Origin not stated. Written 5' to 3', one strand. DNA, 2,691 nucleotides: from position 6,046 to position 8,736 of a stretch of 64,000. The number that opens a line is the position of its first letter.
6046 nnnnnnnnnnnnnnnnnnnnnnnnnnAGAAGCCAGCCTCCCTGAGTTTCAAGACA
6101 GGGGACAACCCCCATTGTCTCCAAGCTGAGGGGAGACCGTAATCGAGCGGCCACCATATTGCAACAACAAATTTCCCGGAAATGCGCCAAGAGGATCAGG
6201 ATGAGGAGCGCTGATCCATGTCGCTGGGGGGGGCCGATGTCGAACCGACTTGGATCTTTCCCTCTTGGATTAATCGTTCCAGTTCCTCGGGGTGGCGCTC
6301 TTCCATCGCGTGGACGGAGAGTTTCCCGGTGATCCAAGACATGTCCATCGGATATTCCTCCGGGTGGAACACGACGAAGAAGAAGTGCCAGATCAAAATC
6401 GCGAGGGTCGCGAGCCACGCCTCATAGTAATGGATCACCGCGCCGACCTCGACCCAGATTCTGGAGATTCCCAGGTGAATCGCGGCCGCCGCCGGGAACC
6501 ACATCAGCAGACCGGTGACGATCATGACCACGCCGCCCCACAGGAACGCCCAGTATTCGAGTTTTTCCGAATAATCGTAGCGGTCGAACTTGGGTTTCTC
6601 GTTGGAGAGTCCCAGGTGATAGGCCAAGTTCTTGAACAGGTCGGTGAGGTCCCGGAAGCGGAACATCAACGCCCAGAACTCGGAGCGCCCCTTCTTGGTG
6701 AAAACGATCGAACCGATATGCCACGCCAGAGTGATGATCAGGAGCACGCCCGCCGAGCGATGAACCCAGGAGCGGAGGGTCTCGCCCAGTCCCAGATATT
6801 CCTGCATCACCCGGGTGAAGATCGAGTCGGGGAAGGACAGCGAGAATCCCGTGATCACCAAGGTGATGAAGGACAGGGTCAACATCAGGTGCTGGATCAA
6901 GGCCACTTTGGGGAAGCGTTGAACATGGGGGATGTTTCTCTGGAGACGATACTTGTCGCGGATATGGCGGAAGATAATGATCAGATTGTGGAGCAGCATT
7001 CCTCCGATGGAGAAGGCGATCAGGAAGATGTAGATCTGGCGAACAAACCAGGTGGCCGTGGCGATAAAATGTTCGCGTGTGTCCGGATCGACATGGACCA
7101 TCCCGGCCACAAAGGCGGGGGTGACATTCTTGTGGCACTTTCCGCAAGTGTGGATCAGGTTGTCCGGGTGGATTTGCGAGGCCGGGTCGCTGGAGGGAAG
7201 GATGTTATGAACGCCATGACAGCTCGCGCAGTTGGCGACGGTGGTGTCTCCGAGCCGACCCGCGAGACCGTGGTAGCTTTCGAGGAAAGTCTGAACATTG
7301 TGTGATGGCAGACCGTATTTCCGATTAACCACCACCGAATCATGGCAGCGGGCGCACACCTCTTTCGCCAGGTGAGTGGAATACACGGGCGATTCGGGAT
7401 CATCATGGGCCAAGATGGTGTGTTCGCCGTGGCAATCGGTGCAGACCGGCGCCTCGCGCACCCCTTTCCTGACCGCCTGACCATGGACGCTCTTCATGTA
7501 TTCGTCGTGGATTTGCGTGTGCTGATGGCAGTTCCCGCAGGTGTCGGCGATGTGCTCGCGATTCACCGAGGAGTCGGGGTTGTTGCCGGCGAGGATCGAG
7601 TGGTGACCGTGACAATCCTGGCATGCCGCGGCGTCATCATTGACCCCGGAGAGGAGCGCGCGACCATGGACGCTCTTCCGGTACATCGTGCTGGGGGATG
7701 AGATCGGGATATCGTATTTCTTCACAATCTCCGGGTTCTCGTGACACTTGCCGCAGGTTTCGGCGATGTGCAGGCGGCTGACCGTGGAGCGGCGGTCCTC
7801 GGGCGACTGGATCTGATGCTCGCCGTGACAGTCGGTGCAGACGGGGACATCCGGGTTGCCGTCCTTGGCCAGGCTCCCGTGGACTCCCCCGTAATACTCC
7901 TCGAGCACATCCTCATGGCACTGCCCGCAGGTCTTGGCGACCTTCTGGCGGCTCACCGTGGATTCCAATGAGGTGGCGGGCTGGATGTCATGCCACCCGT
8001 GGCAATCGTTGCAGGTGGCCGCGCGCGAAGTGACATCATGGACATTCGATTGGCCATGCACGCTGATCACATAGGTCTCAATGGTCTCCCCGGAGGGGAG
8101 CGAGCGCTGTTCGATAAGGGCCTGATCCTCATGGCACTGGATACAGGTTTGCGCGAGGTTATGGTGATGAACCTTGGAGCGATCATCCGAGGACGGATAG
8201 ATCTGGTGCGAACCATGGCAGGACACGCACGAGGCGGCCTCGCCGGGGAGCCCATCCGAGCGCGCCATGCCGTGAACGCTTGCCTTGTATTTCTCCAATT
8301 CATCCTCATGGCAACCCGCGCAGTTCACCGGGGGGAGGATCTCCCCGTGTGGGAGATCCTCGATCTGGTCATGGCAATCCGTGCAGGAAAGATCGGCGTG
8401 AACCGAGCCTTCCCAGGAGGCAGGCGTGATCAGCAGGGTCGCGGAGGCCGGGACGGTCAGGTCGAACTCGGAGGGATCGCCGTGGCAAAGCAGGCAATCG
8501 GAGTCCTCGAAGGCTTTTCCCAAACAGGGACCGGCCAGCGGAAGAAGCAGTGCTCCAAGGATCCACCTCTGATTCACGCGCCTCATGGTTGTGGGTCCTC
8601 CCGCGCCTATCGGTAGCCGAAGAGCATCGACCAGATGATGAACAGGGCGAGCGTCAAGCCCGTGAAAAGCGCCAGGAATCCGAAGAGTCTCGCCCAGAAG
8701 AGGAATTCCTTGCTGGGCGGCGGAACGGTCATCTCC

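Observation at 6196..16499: Composite six-gene multiheme cytochrome operon (about 54 c-hemes): Nhc/Hmc-like FeS-NrfD-13-heme module, ImcH-like heptaheme, and two CbcL-like cytochrome c/b fusions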

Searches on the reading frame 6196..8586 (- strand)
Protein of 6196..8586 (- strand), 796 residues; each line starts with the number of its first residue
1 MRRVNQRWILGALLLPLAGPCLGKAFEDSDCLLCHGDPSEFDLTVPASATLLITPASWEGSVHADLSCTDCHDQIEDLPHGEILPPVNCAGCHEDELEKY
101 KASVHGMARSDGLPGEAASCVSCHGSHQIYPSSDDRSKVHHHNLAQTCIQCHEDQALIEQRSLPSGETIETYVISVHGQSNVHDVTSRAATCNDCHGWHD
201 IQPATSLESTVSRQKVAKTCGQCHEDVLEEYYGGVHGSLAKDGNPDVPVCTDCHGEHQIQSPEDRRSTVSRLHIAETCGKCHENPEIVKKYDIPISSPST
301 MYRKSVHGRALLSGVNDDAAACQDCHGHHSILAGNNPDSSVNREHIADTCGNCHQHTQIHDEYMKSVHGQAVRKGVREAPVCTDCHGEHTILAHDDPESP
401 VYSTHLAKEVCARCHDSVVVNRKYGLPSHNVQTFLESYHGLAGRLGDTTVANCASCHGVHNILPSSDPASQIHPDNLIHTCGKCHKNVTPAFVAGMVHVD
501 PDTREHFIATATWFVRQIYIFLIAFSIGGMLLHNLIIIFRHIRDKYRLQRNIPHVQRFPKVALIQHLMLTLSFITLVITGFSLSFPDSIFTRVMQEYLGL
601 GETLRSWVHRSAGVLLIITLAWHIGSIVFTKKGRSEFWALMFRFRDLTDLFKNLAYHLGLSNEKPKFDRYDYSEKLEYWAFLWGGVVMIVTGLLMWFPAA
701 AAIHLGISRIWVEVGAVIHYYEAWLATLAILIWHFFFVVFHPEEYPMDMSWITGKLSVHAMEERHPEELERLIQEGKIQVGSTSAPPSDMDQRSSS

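Call 4: search_protein_families(library=pfam, proteins=[window:6196-8586:-], max_evalue=0.01)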
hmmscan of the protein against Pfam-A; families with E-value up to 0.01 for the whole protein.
window:6196-8586:- (796 aa): 8 families
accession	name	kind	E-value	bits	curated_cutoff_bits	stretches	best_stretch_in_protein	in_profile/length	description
PF14522.11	Cytochrome_C7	-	6.6e-18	64.7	24.8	3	249-326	15-66/67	Cytochrome c7 and related cytochrome c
PF01292.26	Ni_hydr_CYTB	-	8.9e-16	58.6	30.1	1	557-742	1-166/179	Prokaryotic cytochrome b561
PF14537.11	Cytochrom_c3_2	-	9.1e-16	58.5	25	2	25-94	23-79/79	Cytochrome c3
PF02085.21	Cytochrom_CIII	-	7.6e-08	33.1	22.9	1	52-128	17-86/101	Class III cytochrome C family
PF09699.15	Paired_CXXCH_1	-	1.3e-07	31.6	20.6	1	190-226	7-38/41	Doubled CXXCH motif (Paired_CXXCH_1)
PF03264.19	Cytochrom_NNT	-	7.6e-07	29.5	24.1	1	349-489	38-168/174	NapC/NirT cytochrome c family, N-terminal region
PF14358.11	DUF4405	-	2.1e-05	25.4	26.7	1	566-625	3-63/66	Domain of unknown function (DUF4405)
PF23733.2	GRXCR1-2_C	-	4.9e-05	23.6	26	0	120-153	12-37/47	GRXCR1/2, C-terminal domain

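Call 5: search_protein_families(library=ncbifam, proteins=[window:6196-8586:-], max_evalue=0.01)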
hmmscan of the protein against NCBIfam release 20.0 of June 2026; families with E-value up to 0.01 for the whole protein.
window:6196-8586:- (796 aa): 8 families
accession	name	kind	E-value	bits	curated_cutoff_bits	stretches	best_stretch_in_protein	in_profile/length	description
TIGR01583.1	formate-DH-gamm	equivalog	5.1e-13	49.5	115.85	1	555-766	2-195/204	formate dehydrogenase subunit gamma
TIGR03508.1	decahem_SO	subfamily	7.3e-13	48.6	192.2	2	56-155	83-177/258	DmsE family decaheme c-type cytochrome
NF041028.1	decahem_GSU2203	exception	9.2e-10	38.2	325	2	88-283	38-208/317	GSU2203 family decaheme c-type cytochrome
TIGR04257.1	nanowire_3heme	domain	2.8e-08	33.8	40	2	249-284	25-60/75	c(7)-type cytochrome triheme domain-containing protein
TIGR02125.1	CytB-hydogenase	equivalog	2.6e-06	27.1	121.5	1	558-744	3-194/212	Ni/Fe-hydrogenase, b-type cytochrome subunit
NF008659.0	PRK11659.1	equivalog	7.8e-06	25.7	184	0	451-488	136-170/188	cytochrome c nitrite reductase pentaheme subunit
TIGR02161.1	napC_nirT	subfamily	8.4e-05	22.5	310.6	1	348-489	46-178/185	periplasmic nitrate (or nitrite) reductase c-type cytochrome, NapC/NirT family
NF007906.0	PRK10617.1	equivalog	0.001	19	349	1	343-489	50-187/200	cytochrome c-type protein NapC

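Call 7: find_encoding_contigs(protein=window:6196-8586:-, flank=10000, max_places=6)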
Protein window:6196-8586:- (796 aa): no gene with exactly this product is on record in the collection.

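Call 46: list_cluster_members(proteins=[P0241, P0001, P0121, window:6196-8586:-, window:14261-15535:-, window:15480-16406:-])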
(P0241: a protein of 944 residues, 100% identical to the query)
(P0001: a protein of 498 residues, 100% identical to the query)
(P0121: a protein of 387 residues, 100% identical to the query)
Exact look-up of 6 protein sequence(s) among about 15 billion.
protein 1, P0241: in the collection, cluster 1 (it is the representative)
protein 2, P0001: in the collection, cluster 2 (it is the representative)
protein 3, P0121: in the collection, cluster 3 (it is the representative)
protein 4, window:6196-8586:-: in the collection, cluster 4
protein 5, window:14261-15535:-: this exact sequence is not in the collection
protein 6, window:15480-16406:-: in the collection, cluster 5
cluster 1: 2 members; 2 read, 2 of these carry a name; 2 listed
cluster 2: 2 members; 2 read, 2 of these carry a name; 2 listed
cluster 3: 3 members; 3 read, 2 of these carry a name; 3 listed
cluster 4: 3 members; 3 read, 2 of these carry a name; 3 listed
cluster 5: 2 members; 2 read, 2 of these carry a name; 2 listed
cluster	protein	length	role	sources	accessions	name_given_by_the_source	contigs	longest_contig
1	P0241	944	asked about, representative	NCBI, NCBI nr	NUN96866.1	MAG: cytochrome b/b6 domain-containing protein [Candidatus Omnitrophica bacterium] | cytochrome b/b6 domain-containing protein [Candidatus Omnitrophota bacterium]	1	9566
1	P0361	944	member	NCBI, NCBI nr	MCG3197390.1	MAG: hypothetical protein GHCLOJNM_01876 [bacterium] | hypothetical protein [bacterium]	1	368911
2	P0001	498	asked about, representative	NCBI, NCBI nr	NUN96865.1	MAG: NapC/NirT family cytochrome c, partial [Candidatus Omnitrophica bacterium] | NapC/NirT family cytochrome c [Candidatus Omnitrophota bacterium]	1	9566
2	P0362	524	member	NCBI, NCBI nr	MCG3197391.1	MAG: hypothetical protein GHCLOJNM_01877 [bacterium] | hypothetical protein [bacterium]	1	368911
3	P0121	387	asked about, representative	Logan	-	-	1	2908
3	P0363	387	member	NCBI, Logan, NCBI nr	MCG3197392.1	MAG: hypothetical protein GHCLOJNM_01878 [bacterium] | hypothetical protein [bacterium]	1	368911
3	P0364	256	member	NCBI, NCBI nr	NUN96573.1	MAG: cytochrome c3 family protein, partial [Candidatus Omnitrophica bacterium] | cytochrome c3 family protein [Candidatus Omnitrophota bacterium]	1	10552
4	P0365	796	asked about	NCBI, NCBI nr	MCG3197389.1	MAG: hypothetical protein GHCLOJNM_01875 [bacterium] | hypothetical protein [bacterium]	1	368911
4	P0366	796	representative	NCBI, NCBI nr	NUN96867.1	MAG: cytochrome b/b6 domain-containing protein [Candidatus Omnitrophica bacterium] | cytochrome b/b6 domain-containing protein [Candidatus Omnitrophota bacterium]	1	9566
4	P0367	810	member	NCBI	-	-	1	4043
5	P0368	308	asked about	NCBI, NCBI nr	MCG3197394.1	MAG: hypothetical protein GHCLOJNM_01880 [bacterium] | hypothetical protein [bacterium]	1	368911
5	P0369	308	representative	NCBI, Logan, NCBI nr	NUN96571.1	MAG: 4Fe-4S dicluster domain-containing protein [Candidatus Omnitrophica bacterium] | 4Fe-4S dicluster domain-containing protein [Candidatus Omnitrophota bacterium]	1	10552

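Call 76: find_related_loci(query=window:6196-8586:-, collection=metagenome_contigs, flank=10000)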
Query window:6196-8586:- (796 aa) in metagenome_contigs; peptide patterns used: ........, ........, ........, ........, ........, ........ (x = any residue, [..] = any of these).
44 stretches matched a pattern; 5 encode a relative of the query (tblastn E <= 1e-3); 5 distinct loci.
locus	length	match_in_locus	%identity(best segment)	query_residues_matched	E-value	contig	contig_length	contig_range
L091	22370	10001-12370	70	1-793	0e+0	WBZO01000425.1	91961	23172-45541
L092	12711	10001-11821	42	30-793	1e-144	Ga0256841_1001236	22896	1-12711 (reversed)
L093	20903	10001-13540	39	26-782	7e-144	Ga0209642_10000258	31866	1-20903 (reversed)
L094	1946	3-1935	38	31-771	1e-124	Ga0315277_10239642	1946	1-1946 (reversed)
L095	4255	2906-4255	38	25-622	4e-96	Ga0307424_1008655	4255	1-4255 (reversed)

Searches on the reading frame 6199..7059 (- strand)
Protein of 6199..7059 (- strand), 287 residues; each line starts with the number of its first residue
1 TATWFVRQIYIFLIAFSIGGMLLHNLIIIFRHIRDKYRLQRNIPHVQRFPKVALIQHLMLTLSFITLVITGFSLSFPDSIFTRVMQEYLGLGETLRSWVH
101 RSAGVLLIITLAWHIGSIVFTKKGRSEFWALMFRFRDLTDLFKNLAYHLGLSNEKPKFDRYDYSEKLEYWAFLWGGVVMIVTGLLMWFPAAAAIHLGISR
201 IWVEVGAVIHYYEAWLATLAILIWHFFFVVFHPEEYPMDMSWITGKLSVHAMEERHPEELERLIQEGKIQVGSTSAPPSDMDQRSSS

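Call 63: search_solved_structures(query=window:6199-7059:-, max_evalue=1, show_alignments=1)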
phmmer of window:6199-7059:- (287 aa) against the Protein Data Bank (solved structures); distinct sequences matched with E-value up to 1: 12.
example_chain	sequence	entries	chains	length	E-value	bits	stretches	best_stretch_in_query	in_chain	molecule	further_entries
6x48_A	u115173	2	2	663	0.7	12.3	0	92-145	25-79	Sortilin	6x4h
5dy1_A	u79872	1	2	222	0.72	12.3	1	77-149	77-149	TetR family transcriptional regulator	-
8t8r_A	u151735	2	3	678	0.72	12.3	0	92-145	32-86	Sortilin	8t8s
3f6k_A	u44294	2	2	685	0.73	12.3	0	92-145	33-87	Sortilin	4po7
4msl_A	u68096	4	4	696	0.74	12.3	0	92-145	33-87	Sortilin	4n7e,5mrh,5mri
5dy0_A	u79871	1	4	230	0.77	12.2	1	77-149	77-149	TetR family transcriptional regulator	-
6eho_A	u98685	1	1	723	0.78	12.2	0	92-145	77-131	Sortilin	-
9i0n_A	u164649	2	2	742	0.81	12.1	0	92-145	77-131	Sortilin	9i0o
6x3l_A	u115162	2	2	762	0.81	12.1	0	92-145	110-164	Sortilin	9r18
5dxz_A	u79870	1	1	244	0.87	12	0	77-149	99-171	TetR family transcriptional regulator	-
6gy3_A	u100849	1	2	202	0.93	11.9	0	77-149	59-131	AmtR protein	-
5mqq_A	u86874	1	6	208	0.99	11.8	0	77-149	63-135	AmtR protein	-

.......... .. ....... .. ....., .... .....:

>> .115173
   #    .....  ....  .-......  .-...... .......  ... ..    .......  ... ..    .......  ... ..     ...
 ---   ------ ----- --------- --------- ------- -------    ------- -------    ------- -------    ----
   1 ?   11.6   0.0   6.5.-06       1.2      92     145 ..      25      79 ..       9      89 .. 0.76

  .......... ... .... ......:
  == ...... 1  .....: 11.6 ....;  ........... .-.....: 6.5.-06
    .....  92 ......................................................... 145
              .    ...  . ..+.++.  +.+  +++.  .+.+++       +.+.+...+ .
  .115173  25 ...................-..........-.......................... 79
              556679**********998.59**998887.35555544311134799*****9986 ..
